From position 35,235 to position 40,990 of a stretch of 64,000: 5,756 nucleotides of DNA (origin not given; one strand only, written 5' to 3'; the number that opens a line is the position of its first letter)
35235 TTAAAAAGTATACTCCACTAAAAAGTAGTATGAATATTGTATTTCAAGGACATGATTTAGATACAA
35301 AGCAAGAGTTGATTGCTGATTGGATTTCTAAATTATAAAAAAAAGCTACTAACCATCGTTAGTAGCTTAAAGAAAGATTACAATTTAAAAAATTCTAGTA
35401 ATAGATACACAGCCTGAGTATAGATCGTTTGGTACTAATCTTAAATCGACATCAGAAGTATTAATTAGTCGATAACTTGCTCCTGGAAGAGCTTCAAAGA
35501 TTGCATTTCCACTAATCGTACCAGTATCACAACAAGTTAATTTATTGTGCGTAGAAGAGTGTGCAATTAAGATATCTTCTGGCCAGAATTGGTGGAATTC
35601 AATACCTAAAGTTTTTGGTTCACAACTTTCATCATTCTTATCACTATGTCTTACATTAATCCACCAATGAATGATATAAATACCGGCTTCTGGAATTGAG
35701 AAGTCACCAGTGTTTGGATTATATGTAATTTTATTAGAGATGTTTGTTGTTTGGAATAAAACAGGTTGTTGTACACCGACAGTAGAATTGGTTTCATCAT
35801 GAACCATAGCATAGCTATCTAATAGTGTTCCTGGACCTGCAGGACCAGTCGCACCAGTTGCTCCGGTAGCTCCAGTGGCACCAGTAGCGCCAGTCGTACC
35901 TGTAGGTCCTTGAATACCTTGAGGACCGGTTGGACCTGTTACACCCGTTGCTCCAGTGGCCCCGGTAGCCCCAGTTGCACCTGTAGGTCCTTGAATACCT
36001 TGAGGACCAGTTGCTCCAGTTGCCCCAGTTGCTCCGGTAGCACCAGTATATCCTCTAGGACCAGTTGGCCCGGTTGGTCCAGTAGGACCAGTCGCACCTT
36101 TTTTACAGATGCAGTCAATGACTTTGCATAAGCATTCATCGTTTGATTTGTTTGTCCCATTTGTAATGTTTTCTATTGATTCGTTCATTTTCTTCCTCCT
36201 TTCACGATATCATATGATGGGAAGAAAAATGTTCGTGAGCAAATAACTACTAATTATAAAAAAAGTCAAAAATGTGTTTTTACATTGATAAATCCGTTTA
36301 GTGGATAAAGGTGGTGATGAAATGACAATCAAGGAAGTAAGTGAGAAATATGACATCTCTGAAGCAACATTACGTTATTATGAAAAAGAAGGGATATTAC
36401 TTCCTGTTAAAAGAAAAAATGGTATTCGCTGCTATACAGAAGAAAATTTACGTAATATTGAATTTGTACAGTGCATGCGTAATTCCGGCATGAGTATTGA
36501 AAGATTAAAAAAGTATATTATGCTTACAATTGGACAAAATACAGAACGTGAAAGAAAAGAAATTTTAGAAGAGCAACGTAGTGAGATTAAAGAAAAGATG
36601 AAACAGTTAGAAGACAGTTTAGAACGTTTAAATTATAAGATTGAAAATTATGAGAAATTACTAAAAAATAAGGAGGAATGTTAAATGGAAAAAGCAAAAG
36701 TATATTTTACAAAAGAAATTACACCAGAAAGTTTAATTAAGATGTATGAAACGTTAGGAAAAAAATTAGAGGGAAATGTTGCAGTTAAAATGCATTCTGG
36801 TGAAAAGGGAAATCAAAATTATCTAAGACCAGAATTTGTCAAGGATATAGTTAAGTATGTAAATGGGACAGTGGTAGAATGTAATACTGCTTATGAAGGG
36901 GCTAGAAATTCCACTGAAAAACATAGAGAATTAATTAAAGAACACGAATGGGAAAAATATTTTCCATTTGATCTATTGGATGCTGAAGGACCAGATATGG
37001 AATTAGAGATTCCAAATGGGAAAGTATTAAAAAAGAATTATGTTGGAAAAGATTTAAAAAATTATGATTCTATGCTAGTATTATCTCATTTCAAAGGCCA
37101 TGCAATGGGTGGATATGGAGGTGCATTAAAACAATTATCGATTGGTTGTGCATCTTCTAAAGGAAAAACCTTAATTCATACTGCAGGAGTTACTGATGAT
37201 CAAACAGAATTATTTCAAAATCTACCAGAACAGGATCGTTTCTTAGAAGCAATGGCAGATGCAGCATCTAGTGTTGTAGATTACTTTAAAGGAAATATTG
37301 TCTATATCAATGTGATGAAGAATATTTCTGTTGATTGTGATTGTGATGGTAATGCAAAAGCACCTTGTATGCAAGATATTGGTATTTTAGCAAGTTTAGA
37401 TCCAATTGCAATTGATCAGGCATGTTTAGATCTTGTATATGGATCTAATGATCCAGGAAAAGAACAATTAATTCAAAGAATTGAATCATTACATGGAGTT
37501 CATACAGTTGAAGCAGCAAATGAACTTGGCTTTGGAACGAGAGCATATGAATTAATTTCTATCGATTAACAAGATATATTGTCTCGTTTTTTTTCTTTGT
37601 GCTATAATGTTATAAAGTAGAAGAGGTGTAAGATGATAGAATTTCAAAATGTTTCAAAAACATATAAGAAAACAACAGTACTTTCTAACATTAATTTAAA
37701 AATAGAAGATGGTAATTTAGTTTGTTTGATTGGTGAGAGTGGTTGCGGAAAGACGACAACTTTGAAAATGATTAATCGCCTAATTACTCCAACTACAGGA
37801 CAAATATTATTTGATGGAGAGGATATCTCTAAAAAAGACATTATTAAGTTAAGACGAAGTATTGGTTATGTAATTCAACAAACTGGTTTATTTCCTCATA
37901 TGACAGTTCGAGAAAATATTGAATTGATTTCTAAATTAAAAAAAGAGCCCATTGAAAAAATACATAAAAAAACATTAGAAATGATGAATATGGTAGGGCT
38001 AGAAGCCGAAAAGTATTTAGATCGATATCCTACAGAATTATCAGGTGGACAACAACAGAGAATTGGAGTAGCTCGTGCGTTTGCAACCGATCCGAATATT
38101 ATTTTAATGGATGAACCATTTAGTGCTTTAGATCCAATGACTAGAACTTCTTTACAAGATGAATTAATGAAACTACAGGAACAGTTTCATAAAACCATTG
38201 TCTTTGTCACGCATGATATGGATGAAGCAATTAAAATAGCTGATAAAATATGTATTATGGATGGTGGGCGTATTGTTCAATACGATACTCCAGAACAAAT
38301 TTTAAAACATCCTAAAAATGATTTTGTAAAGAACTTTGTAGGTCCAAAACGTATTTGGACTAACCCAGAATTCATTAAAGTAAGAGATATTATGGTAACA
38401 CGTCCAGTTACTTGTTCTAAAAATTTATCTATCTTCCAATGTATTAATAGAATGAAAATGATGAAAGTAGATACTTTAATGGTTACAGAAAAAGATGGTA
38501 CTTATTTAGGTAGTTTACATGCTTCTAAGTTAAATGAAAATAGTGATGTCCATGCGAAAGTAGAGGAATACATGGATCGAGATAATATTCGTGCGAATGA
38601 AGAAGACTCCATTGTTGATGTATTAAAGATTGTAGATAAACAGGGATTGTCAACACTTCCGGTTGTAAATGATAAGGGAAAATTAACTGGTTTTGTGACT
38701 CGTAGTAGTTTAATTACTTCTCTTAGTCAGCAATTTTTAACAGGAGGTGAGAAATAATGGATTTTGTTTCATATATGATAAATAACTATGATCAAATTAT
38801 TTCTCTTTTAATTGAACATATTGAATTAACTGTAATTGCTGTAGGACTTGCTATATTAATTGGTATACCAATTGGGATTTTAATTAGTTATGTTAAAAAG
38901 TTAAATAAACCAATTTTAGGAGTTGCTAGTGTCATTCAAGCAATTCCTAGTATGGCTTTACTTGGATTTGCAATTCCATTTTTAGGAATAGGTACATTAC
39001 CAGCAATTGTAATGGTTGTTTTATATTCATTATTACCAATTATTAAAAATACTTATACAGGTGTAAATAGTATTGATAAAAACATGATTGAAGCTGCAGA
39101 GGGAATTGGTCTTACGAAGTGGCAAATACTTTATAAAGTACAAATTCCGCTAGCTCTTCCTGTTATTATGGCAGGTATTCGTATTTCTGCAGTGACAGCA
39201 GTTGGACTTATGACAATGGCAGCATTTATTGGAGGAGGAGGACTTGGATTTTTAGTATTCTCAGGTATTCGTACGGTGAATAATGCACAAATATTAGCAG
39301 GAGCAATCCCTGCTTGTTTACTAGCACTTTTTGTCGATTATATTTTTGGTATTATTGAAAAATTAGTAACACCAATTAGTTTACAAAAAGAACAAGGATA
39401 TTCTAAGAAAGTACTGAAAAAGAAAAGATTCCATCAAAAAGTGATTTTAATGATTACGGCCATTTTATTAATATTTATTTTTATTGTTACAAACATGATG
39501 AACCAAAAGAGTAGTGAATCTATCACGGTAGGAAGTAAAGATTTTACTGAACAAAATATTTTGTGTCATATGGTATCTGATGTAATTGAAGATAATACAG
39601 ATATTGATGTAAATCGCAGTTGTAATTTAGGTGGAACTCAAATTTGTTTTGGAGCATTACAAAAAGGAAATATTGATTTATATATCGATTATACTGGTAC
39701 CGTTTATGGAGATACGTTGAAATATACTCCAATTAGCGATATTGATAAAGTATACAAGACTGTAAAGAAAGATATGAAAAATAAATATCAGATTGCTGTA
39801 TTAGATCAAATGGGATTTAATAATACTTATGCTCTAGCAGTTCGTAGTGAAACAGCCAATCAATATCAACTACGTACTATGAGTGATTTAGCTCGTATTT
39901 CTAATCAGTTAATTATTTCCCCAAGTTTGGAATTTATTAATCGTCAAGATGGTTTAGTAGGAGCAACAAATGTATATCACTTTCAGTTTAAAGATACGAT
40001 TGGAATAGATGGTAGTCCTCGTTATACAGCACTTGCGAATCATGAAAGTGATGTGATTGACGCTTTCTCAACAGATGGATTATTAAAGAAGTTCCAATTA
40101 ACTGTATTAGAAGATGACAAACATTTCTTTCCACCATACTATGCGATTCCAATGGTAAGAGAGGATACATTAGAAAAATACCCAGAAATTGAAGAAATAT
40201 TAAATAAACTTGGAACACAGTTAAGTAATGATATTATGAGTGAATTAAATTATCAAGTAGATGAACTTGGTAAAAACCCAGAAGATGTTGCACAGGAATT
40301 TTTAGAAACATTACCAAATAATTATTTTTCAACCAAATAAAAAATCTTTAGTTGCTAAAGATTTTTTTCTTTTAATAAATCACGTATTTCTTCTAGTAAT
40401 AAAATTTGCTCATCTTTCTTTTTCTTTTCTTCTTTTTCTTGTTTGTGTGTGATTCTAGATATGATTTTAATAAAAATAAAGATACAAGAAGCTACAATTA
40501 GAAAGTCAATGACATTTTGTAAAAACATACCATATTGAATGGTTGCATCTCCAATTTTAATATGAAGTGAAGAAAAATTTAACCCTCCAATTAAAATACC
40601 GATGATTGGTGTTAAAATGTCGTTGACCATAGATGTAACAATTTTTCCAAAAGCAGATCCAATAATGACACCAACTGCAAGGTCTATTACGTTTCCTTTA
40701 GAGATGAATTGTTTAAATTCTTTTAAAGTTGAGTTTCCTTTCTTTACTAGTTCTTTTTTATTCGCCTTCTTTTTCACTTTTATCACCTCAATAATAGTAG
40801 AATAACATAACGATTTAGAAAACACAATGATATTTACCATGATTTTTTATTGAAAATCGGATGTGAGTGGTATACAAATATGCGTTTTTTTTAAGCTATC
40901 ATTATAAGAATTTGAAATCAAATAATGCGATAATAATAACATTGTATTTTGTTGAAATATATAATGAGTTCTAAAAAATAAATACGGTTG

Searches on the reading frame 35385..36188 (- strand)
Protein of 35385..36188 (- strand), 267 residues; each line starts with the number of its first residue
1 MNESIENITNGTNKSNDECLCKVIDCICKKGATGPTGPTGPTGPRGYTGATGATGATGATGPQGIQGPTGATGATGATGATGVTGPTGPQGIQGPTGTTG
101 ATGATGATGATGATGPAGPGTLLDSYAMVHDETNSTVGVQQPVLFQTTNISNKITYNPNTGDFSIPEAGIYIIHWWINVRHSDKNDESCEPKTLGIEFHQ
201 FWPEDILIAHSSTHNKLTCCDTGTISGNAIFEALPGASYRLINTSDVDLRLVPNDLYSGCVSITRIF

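Call 87: search_protein_families(library=pfam, proteins=[window:35385-36188:-], max_evalue=0.01)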
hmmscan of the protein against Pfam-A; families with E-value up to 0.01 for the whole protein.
window:35385-36188:- (267 aa): 3 families
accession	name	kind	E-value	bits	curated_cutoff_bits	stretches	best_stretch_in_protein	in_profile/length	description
PF01391.23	Collagen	-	6.2e-14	51.9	27.2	2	30-84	3-57/60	Collagen triple helix repeat (20 copies)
PF18573.7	BclA_C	-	0.00029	21.2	38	1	132-178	6-55/128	BclA C-terminal domain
PF00386.27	C1q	-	0.00033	21.3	23.7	1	134-178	10-54/127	C1q domain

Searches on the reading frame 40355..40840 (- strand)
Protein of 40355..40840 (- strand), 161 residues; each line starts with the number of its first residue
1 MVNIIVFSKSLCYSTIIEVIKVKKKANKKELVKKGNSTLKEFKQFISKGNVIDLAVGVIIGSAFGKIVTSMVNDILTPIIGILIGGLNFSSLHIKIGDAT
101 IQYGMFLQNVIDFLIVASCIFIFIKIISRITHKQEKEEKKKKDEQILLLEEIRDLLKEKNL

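Call 87: search_protein_families(library=pfam, proteins=[window:40355-40840:-], max_evalue=0.01)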
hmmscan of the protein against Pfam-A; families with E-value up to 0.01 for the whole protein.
window:40355-40840:- (161 aa): 1 family
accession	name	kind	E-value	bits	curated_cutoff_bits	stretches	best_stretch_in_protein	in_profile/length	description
PF01741.23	MscL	-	1.1e-42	145.7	27.4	1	39-157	2-123/123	Large-conductance mechanosensitive channel, MscL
